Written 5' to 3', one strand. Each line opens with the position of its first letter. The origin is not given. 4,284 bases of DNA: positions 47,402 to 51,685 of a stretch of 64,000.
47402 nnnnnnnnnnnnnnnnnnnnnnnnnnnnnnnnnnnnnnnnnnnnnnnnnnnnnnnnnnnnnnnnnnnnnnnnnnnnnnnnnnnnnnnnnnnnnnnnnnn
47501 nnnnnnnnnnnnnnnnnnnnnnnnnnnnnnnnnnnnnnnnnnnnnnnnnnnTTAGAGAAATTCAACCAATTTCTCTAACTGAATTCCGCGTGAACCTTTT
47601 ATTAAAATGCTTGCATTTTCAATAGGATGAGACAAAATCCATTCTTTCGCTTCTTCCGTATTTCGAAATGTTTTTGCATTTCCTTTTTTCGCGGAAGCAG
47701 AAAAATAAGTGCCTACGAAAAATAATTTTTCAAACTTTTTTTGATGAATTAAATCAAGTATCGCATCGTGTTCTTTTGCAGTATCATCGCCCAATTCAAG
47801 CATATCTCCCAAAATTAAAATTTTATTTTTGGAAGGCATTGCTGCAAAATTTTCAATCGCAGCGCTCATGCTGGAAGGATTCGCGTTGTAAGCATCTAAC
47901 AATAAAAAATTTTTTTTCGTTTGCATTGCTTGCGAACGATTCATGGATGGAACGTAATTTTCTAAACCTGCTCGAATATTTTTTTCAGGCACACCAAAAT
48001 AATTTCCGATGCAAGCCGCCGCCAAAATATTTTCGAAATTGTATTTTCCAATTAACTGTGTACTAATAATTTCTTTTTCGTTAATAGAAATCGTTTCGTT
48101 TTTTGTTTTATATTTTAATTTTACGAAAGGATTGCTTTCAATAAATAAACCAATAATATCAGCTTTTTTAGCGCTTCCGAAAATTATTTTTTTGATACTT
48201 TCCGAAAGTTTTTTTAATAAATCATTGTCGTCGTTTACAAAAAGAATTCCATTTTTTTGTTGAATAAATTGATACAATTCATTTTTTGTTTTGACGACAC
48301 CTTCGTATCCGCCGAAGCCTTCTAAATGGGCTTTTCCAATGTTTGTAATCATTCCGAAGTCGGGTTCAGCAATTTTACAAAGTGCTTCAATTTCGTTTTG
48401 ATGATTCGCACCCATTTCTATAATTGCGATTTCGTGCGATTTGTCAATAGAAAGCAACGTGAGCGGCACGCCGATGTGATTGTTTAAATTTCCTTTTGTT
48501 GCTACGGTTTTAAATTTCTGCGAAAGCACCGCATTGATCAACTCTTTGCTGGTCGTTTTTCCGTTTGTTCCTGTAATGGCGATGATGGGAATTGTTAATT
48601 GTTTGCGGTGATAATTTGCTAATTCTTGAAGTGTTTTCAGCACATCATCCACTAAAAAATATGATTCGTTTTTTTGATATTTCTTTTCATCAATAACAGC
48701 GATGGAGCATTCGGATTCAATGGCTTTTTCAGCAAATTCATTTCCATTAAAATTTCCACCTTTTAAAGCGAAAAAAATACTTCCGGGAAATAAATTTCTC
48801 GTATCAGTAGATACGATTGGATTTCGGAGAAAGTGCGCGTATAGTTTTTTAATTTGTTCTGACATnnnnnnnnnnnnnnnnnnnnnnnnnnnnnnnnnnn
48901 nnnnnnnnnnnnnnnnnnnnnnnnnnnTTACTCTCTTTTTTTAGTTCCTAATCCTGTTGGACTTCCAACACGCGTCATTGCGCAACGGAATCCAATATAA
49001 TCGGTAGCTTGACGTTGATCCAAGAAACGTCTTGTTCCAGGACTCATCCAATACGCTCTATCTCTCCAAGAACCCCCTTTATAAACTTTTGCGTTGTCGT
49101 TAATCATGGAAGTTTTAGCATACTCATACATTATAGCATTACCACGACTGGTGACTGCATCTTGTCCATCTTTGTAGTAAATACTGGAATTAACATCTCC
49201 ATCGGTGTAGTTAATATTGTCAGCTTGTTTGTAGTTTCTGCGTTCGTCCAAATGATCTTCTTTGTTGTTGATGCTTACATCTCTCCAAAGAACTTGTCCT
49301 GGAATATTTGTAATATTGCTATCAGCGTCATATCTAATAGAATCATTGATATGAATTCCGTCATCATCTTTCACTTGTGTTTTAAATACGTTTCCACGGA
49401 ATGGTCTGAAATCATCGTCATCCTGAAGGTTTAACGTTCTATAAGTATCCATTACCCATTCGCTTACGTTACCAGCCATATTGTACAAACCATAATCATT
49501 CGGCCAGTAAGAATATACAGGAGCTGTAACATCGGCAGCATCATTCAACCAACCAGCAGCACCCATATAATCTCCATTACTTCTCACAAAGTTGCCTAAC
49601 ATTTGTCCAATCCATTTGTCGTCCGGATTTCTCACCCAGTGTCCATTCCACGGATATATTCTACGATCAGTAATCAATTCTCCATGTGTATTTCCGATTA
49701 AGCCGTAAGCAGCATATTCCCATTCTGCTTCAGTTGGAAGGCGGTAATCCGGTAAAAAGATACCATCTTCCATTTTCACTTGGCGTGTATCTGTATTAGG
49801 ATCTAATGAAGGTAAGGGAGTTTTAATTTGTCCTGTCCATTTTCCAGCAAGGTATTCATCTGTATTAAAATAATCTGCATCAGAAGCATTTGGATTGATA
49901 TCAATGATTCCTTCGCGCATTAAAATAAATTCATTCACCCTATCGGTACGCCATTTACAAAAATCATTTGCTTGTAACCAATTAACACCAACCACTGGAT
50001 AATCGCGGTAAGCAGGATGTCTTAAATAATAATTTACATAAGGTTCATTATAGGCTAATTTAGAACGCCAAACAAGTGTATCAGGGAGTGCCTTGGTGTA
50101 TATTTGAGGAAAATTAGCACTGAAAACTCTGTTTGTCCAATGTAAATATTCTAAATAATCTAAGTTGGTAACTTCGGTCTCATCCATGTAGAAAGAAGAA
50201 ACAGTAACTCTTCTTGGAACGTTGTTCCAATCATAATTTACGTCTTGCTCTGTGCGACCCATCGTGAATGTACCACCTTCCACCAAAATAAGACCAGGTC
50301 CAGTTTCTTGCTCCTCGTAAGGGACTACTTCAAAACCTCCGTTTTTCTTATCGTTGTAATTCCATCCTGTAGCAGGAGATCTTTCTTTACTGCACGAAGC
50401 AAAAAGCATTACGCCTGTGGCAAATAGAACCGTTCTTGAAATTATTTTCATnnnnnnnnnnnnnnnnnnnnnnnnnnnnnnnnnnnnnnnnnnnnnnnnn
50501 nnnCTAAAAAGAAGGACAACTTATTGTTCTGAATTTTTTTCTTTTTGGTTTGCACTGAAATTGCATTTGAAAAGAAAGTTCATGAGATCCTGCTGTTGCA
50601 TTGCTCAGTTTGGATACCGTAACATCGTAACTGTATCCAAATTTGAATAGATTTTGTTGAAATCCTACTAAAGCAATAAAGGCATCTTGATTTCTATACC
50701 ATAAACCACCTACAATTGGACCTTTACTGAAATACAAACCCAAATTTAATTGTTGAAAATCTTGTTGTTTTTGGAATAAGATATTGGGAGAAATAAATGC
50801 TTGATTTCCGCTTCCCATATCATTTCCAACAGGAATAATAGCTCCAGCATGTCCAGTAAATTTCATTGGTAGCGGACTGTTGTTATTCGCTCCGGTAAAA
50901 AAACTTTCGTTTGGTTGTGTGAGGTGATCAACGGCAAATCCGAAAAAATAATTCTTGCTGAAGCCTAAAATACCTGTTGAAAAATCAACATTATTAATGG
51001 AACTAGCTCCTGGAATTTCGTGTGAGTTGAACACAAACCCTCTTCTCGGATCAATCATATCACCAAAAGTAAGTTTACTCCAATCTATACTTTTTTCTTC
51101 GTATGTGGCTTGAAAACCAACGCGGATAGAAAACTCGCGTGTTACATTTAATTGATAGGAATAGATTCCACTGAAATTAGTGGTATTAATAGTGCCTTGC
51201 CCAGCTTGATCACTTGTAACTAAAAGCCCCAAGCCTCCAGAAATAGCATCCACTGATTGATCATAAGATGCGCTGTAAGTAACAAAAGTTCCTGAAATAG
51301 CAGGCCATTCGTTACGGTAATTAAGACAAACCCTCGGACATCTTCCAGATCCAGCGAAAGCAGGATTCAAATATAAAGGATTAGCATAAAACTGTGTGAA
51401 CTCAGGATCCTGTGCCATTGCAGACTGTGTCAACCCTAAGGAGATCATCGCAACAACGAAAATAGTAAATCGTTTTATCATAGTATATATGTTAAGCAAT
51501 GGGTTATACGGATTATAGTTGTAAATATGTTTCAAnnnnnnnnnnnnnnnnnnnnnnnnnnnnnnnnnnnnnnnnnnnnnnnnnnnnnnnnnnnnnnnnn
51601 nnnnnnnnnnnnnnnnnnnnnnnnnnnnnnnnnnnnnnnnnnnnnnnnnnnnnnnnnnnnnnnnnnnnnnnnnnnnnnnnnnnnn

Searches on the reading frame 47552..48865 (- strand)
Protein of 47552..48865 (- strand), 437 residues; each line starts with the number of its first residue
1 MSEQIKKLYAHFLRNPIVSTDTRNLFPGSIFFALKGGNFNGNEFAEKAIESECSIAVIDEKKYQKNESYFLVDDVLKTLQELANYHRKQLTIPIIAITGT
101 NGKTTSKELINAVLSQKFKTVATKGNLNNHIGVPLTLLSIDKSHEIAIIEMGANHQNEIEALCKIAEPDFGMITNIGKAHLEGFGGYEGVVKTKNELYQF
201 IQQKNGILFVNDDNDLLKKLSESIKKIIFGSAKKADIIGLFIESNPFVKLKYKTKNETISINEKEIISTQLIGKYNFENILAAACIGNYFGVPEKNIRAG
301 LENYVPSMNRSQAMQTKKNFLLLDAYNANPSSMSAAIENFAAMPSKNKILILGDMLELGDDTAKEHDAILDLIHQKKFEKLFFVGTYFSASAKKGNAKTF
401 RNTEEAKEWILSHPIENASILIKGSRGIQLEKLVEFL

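Call 81: search_protein_families(library=pfam, proteins=[window:47552-48865:-], max_evalue=0.00001)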
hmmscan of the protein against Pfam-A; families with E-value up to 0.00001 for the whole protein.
window:47552-48865:- (437 aa): 2 families
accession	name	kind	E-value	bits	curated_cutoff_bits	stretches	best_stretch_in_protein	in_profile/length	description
PF08245.18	Mur_ligase_M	-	1.8e-41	142.7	24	1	97-286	1-199/200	Mur ligase middle domain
PF02875.26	Mur_ligase_C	-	3.3e-15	57.5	28.4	1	310-426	2-127/127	Mur ligase, glutamate ligase domain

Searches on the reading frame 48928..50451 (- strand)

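Call 81: search_protein_families(library=pfam, proteins=[window:48928-50451:-], max_evalue=0.00001)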
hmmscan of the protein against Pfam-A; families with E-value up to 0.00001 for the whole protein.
window:48928-50451:- (507 aa): 1 family
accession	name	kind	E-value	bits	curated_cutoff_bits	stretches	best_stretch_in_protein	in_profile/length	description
PF03781.23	FGE-sulfatase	-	2.2e-40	139.4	23.3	1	52-342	3-199/255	Sulfatase-modifying factor enzyme 1-like domain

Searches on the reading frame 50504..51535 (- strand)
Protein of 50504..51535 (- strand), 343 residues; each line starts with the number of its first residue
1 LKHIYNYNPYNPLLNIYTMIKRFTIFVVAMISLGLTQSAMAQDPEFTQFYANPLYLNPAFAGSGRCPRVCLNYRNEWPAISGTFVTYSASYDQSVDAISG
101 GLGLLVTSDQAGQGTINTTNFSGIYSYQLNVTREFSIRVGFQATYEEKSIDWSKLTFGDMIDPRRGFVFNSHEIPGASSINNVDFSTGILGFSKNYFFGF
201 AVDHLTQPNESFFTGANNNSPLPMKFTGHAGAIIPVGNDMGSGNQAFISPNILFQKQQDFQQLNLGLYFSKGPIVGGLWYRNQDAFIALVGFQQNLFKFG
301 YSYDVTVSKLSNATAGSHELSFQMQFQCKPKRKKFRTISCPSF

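Call 81: search_protein_families(library=pfam, proteins=[window:50504-51535:-], max_evalue=0.00001)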
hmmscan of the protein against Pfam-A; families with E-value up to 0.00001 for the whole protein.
window:50504-51535:- (343 aa): 1 family
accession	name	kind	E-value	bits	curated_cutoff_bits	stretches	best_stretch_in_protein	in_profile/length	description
PF11751.14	PorP_SprF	-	6.5e-63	213.3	22.3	1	41-323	4-272/273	Type IX secretion system membrane protein PorP/SprF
